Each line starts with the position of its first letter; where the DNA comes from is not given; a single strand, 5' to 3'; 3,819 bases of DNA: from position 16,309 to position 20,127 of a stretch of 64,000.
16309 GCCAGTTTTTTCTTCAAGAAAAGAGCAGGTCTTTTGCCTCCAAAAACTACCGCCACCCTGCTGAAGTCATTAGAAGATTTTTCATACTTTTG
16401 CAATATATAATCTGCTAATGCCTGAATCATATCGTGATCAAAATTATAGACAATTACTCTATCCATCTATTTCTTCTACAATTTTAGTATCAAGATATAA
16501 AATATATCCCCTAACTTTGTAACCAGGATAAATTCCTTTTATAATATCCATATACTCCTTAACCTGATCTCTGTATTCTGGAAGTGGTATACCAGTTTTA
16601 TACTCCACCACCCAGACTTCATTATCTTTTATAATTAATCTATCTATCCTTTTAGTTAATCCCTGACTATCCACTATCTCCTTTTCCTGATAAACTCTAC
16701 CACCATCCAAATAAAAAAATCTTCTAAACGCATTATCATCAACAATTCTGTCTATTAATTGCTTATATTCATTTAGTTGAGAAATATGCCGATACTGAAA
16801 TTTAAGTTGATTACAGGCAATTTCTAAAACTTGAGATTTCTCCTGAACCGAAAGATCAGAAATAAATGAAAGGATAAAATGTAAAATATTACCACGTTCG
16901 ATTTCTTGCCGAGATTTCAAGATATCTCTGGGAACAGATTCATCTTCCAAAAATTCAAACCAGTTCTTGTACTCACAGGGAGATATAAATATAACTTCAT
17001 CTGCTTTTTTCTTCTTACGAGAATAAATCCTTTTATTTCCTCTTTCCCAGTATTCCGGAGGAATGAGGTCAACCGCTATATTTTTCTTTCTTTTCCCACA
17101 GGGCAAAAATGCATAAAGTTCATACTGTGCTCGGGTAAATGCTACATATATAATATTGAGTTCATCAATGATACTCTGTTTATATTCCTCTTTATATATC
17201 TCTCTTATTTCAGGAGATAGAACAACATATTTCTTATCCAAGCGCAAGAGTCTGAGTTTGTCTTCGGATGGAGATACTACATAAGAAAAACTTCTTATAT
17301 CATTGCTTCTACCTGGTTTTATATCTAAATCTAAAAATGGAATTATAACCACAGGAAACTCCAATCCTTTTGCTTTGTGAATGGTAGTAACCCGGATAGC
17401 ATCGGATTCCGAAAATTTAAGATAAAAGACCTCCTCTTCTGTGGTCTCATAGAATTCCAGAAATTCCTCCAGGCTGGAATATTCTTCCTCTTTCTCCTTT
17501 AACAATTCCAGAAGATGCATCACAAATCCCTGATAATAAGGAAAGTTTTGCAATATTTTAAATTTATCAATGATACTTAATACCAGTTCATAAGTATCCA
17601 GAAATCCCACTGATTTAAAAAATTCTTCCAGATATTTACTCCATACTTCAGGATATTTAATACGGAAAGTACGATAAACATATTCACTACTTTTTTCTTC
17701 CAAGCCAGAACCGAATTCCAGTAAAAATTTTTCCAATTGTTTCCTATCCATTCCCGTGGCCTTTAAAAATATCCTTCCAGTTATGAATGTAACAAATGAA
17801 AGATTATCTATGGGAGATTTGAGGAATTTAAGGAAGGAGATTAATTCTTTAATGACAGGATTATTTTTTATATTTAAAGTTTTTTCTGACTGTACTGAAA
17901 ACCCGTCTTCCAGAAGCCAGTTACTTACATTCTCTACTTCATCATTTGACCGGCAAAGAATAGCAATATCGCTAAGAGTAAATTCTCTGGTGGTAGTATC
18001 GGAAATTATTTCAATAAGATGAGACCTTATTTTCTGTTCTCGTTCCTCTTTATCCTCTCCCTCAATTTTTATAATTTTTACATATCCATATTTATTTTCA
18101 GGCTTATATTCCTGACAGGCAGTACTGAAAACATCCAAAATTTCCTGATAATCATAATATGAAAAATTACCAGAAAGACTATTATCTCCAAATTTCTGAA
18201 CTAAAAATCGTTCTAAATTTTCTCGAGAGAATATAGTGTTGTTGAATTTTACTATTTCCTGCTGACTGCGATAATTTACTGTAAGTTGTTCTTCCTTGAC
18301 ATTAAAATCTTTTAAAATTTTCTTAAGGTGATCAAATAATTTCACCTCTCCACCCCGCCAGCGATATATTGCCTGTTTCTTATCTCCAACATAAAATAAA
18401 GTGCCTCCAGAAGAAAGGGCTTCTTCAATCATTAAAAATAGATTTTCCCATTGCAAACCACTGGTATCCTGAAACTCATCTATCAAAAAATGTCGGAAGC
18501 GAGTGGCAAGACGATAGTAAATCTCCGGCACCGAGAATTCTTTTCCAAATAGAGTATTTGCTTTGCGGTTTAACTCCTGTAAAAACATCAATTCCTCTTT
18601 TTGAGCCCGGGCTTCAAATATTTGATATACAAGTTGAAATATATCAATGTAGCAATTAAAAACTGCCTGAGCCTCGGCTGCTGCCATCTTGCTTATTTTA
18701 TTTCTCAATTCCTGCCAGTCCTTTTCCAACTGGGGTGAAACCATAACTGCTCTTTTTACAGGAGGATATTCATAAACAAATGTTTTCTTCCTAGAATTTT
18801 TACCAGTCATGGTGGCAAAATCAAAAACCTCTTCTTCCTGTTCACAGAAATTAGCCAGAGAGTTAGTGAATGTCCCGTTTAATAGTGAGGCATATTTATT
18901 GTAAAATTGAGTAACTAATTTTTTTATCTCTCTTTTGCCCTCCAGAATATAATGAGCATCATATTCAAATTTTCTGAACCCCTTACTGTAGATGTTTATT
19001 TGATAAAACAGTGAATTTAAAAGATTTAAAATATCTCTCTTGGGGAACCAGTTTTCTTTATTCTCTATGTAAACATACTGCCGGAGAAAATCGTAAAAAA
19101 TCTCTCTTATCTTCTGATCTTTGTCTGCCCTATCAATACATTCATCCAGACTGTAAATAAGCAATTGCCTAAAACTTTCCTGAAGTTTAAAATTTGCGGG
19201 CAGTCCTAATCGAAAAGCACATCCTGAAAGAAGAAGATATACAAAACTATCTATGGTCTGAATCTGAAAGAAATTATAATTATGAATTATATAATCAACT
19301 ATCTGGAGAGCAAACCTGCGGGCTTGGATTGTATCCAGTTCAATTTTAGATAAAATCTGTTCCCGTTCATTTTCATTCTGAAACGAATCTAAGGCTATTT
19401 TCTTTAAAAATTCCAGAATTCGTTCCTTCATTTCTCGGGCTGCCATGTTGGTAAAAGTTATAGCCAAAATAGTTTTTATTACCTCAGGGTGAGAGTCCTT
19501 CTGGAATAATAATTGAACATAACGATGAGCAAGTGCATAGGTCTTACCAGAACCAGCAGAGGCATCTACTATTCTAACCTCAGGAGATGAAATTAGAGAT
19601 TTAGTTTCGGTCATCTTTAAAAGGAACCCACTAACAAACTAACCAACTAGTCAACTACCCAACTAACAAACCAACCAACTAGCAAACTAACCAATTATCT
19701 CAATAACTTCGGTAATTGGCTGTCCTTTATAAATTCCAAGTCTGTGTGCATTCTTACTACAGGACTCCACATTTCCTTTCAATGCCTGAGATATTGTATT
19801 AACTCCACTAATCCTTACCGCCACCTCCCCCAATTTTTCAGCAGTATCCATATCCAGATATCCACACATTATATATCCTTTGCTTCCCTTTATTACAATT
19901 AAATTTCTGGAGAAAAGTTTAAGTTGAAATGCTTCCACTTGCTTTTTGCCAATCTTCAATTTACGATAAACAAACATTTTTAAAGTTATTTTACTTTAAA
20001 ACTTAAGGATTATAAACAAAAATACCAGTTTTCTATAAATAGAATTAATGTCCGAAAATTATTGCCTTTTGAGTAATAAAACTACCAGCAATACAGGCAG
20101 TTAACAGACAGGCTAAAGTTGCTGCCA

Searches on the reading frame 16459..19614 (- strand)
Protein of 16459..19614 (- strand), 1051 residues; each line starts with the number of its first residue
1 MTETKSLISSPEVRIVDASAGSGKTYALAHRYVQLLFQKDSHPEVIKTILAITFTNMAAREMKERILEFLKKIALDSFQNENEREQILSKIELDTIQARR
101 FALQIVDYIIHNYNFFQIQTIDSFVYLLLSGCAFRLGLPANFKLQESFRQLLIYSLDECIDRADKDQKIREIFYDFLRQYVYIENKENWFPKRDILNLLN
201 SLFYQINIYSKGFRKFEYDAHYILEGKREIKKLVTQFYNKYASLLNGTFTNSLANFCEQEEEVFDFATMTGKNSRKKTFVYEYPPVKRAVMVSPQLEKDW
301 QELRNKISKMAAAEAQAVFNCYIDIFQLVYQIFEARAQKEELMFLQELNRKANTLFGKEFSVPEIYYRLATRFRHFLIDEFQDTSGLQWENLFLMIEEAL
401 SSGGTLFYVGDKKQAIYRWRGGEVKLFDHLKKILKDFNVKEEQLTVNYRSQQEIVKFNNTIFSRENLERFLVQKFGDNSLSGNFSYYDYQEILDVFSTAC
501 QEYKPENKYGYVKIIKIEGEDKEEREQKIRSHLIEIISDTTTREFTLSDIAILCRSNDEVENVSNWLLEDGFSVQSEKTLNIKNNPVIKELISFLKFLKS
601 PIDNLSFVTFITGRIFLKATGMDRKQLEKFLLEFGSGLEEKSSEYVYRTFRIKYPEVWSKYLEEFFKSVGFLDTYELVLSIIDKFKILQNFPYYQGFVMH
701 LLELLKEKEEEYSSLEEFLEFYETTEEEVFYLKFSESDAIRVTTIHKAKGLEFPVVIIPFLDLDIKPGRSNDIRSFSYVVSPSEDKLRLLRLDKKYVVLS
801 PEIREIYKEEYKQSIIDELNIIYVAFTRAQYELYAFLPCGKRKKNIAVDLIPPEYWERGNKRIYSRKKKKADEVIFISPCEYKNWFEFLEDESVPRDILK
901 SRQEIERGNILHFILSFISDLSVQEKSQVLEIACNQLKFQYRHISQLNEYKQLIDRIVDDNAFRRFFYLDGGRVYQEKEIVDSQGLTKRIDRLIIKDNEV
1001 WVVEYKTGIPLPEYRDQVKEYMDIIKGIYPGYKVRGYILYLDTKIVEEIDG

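Call 5: search_protein_families(library=pfam, proteins=[window:16459-19614:-])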
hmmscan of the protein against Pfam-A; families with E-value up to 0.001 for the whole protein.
window:16459-19614:- (1051 aa): 4 families
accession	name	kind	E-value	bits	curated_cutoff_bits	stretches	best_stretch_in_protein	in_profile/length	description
PF00580.27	UvrD-helicase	-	5.5e-40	138.2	23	1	13-432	15-268/271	UvrD/REP helicase N-terminal domain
PF13361.12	UvrD_C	-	6e-22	79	25.6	2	702-834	249-344/350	UvrD-like helicase C-terminal domain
PF13245.12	AAA_19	-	1.9e-11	44.7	25.1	1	11-68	11-63/134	AAA domain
PF13538.12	UvrD_C_2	-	8.3e-09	35.6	27.4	1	740-759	2-23/52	UvrD-like helicase C-terminal domain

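Call 42: search_protein_families(library=ncbifam, proteins=[window:16459-19614:-])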
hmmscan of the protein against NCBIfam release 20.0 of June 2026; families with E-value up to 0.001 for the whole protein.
window:16459-19614:- (1051 aa): 15 families
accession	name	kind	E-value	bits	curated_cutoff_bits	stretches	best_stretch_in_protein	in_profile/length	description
NF010485.0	PRK13909.1-2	equivalog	8.7e-105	351.8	650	1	17-1043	9-902/909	RecB-like helicase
NF010487.0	PRK13909.1-4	equivalog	3.9e-86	290.1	759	2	16-597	9-525/924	RecB-like helicase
TIGR00609.1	recB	equivalog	2e-62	211.6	696.05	1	13-843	11-818/1175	exodeoxyribonuclease V subunit beta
TIGR02784.1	addA_alphas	equivalog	5.3e-56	190.7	860.75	3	270-834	288-866/1138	double-strand break repair helicase AddA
NF010486.0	PRK13909.1-3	equivalog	3.9e-46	157.5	1109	2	16-596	10-532/921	RecB-like helicase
NF010484.0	PRK13909.1-1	equivalog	1.2e-42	145.8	1074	2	15-570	9-518/945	RecB-like helicase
TIGR02785.1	addA_Gpos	equivalog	2.2e-40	138.4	707.65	3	194-616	214-645/1234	helicase-exonuclease AddAB subunit AddA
TIGR01073.1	pcrA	equivalog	7.4e-38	130.4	911.2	3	308-471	149-301/725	DNA helicase PcrA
NF008743.0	PRK11773.1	equivalog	1.5e-36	126.1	965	2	316-471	160-305/720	DNA helicase II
TIGR01075.1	uvrD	equivalog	4.5e-35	121.1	1144.45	2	317-487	156-316/715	DNA helicase II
TIGR01074.1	rep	equivalog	9.9e-30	103.4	951.45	2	305-472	143-299/668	DNA helicase Rep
NF008128.0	PRK10876.1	equivalog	3.1e-25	88.1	1697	3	13-147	19-156/1181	exodeoxyribonuclease V subunit beta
NF008172.0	PRK10919.1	equivalog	4e-23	81.5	1168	2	303-463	142-292/673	DNA helicase Rep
NF008276.0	PRK11054.1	equivalog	1.8e-18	66.4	543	2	304-461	370-515/684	DNA helicase IV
NF041254.1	motor_HelR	exception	3.5e-06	25.6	750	1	327-459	472-596/706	RNA polymerase recycling motor ATPase HelR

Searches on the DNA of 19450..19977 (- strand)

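Call 41: search_rna_families(source=window, start=19450, end=19850, threshold=evalue, max_evalue=10)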
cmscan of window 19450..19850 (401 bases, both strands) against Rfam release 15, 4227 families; matches with E-value up to 10: 1.
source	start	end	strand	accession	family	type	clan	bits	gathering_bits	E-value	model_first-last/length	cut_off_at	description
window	19460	19513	-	RF01392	isrI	Gene; sRNA;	-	16.2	45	5.5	1-98/98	no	isrI Hfq binding RNA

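Call 63: search_rna_families(sources=[L025, L112, L135, L142, L008, L105, L133], threshold=gathering)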
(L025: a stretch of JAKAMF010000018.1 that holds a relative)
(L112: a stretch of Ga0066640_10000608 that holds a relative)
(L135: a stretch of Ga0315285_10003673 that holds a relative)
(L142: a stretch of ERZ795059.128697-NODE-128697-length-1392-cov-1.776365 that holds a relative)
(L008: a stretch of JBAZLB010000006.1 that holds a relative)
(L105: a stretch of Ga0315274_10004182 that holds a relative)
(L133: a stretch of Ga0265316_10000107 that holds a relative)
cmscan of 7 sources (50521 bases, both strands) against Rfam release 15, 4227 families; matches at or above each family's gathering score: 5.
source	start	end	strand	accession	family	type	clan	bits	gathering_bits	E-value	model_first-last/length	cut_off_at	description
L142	1170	1282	+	RF00059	TPP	Cis-reg; riboswitch;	-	63.6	54.3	3.1e-10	1-105/105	no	TPP riboswitch aptamer (THI element)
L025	4325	4436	+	RF00059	TPP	Cis-reg; riboswitch;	-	62.9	54.3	4.4e-10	1-105/105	no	TPP riboswitch aptamer (THI element)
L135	4330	4442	+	RF00059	TPP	Cis-reg; riboswitch;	-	60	54.3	2.3e-09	1-105/105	no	TPP riboswitch aptamer (THI element)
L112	4292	4399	+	RF00059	TPP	Cis-reg; riboswitch;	-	56.7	54.3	1.5e-08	1-105/105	no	TPP riboswitch aptamer (THI element)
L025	7122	7176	+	RF03057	nhaA-I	Cis-reg; riboswitch;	-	46.8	37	3.2e-06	1-55/55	no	nhaA-I RNA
